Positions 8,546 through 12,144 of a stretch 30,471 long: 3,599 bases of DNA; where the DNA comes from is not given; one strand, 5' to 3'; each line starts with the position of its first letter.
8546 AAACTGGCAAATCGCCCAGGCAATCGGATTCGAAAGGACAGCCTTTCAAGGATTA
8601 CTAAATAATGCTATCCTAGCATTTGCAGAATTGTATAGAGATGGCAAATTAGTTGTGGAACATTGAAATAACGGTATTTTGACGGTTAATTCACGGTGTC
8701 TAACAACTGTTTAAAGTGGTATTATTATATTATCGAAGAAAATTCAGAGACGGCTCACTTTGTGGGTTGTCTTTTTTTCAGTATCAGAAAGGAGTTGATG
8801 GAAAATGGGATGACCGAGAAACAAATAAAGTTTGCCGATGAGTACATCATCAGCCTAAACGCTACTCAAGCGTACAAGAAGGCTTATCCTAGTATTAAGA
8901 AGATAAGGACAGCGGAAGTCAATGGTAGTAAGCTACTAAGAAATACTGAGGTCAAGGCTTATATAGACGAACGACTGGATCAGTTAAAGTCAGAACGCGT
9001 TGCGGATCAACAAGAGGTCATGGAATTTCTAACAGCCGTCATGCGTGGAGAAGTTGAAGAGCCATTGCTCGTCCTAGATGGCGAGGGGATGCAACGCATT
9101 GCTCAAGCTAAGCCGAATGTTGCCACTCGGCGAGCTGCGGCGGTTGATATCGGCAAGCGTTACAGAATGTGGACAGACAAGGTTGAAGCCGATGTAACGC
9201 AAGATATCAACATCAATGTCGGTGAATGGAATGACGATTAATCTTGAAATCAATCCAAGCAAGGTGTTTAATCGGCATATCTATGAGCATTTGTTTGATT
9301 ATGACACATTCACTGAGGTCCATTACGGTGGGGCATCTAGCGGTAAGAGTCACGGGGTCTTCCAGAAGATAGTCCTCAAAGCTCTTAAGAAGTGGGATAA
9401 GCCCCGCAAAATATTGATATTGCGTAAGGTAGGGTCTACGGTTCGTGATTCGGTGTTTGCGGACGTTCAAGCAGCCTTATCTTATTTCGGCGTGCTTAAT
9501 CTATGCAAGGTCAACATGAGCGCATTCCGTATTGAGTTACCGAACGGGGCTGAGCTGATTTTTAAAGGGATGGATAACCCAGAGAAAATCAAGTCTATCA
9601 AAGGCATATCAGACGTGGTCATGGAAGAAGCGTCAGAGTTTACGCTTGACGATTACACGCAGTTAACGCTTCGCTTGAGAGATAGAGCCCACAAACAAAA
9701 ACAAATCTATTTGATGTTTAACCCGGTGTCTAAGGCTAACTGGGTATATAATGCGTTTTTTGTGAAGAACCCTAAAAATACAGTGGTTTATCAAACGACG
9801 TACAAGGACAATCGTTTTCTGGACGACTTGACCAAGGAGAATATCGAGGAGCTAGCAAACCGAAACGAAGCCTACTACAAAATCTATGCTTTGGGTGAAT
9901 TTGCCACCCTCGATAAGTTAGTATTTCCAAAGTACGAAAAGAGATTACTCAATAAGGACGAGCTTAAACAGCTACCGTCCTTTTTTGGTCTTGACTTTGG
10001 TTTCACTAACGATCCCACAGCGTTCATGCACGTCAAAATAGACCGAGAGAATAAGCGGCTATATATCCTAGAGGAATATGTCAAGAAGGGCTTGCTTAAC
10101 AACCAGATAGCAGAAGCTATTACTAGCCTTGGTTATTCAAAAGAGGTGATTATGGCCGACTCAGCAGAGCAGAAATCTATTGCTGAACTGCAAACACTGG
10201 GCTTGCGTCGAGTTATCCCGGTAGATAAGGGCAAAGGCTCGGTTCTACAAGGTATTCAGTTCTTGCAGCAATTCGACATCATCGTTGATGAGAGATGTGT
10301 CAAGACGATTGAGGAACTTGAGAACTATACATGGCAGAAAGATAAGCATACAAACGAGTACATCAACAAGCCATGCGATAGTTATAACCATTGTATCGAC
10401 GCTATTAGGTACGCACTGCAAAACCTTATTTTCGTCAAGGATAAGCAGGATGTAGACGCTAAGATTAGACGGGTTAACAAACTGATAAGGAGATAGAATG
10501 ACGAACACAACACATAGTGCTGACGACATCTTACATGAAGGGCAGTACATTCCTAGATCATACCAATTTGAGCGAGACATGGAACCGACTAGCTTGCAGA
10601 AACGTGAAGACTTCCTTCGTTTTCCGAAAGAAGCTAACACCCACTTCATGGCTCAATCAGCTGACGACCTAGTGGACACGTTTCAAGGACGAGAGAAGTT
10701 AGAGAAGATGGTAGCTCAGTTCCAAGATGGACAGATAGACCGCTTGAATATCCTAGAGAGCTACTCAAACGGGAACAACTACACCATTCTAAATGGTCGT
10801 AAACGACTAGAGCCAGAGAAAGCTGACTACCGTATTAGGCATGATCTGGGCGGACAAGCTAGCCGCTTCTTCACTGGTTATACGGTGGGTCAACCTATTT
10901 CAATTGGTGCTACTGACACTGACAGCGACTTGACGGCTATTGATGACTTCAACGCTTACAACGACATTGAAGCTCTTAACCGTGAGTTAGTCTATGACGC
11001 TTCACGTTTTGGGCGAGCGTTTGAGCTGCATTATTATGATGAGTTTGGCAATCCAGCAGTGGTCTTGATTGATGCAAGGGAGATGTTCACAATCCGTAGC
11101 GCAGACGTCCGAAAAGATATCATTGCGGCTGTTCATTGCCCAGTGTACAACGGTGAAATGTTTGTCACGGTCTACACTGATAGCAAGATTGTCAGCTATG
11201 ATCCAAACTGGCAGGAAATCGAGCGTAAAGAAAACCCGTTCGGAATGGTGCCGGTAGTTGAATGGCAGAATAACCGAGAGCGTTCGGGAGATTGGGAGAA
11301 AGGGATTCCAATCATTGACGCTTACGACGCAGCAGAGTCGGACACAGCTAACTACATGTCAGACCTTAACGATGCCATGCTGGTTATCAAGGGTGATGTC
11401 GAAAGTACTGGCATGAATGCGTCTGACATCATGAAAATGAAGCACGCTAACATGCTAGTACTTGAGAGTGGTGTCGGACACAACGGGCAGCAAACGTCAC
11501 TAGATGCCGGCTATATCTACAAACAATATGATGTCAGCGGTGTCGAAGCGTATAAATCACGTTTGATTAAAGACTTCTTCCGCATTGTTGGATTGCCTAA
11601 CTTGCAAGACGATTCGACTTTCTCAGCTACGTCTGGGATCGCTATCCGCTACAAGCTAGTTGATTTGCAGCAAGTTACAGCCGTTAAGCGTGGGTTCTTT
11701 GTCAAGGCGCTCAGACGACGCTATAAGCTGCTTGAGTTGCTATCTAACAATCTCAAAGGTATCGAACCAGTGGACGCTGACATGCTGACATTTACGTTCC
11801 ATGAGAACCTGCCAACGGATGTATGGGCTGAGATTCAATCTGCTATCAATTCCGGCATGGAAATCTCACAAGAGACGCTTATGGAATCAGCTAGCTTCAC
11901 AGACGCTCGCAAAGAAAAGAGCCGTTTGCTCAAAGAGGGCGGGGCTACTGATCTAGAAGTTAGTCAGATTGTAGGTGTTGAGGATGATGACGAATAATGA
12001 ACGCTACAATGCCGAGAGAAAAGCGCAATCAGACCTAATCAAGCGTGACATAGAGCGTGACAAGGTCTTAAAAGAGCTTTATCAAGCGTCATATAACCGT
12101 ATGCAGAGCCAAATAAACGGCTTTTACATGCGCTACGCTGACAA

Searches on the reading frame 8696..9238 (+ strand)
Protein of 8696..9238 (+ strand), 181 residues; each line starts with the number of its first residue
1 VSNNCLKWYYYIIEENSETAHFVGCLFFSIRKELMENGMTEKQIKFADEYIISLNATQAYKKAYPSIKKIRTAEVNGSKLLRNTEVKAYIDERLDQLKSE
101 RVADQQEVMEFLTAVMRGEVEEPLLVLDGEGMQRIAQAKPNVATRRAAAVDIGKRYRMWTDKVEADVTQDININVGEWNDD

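Call 53: search_protein_families(library=phrogs, proteins=[window:8696-9238:+], max_evalue=0.00001)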
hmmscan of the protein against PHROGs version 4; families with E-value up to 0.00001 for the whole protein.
window:8696-9238:+ (181 aa): 3 families
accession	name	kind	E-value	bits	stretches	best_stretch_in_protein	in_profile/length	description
phrog_51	-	head and packaging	6e-44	151.7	1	30-175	80-230/261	terminase small subunit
phrog_17390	-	unknown function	8.2e-14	52.2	1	38-100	2-61/69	-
phrog_2606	-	head and packaging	5.2e-13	50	1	34-110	84-158/310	terminase small subunit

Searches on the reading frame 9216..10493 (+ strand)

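Call 53: search_protein_families(library=phrogs, proteins=[window:9216-10493:+], max_evalue=0.00001)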
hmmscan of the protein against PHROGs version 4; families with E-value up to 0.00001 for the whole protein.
window:9216-10493:+ (426 aa): 9 families
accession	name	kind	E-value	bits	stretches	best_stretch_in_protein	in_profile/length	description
phrog_3717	-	head and packaging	1.7e-98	330.5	1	17-278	6-275/277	terminase large subunit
phrog_2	-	head and packaging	1.4e-62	213.6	1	21-417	272-606/807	terminase large subunit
phrog_6672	-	head and packaging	3.1e-54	183.5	1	278-412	3-137/145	terminase large subunit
phrog_5653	-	head and packaging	8.5e-46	157.2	1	231-411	5-187/199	terminase large subunit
phrog_10250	-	head and packaging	6.4e-16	59.8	1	221-411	10-222/228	terminase large subunit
phrog_979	-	head and packaging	4e-12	46.6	1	37-173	172-307/642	terminase large subunit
phrog_8711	-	head and packaging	1.2e-08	35.9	1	6-94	1-86/89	terminase large subunit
phrog_18557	-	head and packaging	5.7e-08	33.8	1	338-414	6-83/88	terminase large subunit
phrog_22023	-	unknown function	2.1e-06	29.1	1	160-287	21-145/153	-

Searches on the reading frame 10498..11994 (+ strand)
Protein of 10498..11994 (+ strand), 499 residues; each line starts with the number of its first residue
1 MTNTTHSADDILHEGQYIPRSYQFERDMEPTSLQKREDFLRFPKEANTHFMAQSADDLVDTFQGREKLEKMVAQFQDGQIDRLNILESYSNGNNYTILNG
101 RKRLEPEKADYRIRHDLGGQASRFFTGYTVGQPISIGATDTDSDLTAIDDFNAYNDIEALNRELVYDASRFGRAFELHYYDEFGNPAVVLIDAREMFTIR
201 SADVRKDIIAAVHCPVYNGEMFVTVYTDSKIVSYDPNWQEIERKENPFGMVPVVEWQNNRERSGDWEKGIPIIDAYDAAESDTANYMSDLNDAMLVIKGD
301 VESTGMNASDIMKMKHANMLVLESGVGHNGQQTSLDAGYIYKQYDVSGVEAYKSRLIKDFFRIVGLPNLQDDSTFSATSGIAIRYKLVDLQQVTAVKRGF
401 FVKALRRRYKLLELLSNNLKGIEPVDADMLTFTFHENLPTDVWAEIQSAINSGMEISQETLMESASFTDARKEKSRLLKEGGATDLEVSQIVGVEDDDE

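Call 53: search_protein_families(library=phrogs, proteins=[window:10498-11994:+], max_evalue=0.00001)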
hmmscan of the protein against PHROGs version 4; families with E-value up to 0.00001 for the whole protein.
window:10498-11994:+ (499 aa): 6 families
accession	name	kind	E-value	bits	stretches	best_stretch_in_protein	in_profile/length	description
phrog_64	-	head and packaging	1e-108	365.2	1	11-485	18-499/547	portal protein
phrog_9064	-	head and packaging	1.3e-48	166.6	1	264-483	2-208/228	portal protein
phrog_8065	-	unknown function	5.5e-20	73.1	1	42-182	21-158/165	-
phrog_8418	-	head and packaging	1.9e-17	64.7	1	384-478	2-98/136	portal protein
phrog_4436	-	unknown function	1e-08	35.8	1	31-129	11-106/107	-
phrog_104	-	head and packaging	1.9e-08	34.4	1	55-276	31-265/550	portal protein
